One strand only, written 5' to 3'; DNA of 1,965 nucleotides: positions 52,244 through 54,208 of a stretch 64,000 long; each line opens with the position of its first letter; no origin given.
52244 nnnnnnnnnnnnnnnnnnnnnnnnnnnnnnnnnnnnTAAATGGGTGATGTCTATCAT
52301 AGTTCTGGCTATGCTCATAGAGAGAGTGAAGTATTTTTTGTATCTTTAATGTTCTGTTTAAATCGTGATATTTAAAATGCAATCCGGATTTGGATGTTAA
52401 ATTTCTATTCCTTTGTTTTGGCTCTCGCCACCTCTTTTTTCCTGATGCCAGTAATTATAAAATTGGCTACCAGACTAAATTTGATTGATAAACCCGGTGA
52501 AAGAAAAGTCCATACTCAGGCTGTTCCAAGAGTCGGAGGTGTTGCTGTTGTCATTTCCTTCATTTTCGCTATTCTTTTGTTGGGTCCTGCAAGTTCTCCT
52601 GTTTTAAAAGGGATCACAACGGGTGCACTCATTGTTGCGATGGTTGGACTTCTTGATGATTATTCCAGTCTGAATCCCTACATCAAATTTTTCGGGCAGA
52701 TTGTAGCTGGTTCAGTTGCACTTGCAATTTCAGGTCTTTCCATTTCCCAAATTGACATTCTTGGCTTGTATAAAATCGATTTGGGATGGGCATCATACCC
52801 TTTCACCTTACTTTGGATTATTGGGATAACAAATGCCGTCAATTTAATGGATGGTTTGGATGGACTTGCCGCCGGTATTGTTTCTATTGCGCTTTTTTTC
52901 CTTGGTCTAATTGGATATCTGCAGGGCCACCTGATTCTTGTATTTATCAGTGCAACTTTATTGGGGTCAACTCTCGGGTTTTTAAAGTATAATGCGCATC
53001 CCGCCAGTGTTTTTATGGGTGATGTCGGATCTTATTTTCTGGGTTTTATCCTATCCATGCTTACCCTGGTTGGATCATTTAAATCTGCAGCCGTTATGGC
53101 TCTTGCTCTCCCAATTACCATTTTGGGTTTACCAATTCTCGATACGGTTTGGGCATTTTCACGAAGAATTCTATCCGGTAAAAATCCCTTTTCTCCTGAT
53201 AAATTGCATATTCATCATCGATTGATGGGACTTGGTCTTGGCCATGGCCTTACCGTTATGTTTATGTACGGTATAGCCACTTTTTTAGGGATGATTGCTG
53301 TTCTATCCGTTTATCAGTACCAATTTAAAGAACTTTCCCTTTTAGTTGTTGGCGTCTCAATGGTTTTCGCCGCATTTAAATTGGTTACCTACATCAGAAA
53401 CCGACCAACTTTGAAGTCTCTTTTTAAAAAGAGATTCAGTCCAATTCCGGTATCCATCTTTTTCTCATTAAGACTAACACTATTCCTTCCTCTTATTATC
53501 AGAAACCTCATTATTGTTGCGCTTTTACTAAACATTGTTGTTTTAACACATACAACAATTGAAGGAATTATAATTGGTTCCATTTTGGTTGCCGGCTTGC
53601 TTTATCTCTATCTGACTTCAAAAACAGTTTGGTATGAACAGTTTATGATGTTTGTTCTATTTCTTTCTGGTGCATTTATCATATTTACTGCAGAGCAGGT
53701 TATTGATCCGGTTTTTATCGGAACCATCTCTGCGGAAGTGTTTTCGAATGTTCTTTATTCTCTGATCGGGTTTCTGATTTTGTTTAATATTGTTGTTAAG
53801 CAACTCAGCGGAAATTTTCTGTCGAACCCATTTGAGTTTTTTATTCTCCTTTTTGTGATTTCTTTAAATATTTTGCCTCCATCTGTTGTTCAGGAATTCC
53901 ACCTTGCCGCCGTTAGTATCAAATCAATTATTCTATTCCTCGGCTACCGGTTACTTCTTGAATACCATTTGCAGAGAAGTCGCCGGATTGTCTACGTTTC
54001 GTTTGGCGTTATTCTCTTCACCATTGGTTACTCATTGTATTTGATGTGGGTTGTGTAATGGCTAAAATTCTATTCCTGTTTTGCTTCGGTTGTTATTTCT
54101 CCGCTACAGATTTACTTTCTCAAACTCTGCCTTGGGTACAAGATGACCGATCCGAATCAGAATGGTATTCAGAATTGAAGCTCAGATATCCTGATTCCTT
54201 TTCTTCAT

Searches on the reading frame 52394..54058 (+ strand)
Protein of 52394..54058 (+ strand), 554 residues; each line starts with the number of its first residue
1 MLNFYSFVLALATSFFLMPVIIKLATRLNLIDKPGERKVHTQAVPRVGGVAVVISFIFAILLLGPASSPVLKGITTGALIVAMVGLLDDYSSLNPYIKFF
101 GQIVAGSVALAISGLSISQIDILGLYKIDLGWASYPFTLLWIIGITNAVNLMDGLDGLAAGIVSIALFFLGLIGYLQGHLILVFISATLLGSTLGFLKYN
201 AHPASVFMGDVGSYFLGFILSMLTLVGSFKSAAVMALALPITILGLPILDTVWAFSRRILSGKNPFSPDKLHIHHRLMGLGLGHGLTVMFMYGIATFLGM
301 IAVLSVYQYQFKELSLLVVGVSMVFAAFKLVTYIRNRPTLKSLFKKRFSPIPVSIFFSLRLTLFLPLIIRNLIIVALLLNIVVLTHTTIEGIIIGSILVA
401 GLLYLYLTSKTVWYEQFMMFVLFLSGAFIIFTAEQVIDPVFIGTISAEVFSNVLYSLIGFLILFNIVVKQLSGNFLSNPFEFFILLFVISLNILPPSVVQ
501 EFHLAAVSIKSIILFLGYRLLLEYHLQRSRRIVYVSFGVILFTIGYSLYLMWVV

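Call 59: search_protein_families(library=pfam, proteins=[window:52394-54058:+], max_evalue=0.00001)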
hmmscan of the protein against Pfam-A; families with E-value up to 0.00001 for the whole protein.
window:52394-54058:+ (554 aa): 1 family
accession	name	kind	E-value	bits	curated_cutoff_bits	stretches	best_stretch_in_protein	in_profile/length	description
PF00953.26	Glycos_transf_4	-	4.4e-42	144.2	27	1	74-227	4-159/160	Glycosyl transferase family 4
